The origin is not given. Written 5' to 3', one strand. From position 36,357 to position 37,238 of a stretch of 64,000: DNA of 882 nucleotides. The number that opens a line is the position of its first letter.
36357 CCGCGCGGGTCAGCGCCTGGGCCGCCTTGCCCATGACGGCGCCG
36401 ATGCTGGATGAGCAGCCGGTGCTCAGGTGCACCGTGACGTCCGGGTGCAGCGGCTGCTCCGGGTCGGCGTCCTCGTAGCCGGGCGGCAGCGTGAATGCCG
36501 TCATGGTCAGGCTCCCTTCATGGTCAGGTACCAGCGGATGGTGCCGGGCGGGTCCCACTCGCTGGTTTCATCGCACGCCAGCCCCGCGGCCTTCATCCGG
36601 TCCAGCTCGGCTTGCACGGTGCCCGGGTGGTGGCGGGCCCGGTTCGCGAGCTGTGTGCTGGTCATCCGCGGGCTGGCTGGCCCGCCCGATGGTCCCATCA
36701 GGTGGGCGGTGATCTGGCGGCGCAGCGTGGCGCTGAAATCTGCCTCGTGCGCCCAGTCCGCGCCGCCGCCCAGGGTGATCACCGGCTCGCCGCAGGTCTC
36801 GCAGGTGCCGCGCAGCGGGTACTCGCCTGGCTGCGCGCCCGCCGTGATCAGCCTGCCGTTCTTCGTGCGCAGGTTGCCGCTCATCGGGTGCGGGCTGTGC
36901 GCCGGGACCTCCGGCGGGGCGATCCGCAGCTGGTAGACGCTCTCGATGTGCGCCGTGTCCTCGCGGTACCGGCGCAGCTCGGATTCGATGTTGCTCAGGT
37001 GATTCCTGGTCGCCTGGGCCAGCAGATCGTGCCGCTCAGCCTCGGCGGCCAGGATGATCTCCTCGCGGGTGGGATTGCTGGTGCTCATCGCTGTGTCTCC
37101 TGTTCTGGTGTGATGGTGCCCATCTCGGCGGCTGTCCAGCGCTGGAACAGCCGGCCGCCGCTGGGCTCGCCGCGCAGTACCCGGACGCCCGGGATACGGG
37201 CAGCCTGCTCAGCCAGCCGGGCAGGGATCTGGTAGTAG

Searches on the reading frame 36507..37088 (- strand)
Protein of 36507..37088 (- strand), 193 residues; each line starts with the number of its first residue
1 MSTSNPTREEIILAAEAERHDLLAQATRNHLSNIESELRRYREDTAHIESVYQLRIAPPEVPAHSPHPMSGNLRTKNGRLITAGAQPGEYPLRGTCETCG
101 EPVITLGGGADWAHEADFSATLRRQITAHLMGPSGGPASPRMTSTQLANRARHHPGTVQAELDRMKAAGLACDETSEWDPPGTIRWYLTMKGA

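Call 27: search_protein_families(library=pfam, proteins=[window:36507-37088:-], max_evalue=0.01)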
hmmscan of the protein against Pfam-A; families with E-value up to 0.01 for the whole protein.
window:36507-37088:- (193 aa): 1 family
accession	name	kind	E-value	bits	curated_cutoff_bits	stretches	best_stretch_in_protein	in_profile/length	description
PF12802.13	MarR_2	-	0.0063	17.1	27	0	140-172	18-51/61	MarR family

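Call 28: search_protein_families(library=phrogs, proteins=[window:36507-37088:-], max_evalue=0.001)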
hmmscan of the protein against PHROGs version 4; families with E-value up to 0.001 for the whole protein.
window:36507-37088:- (193 aa): 0 families
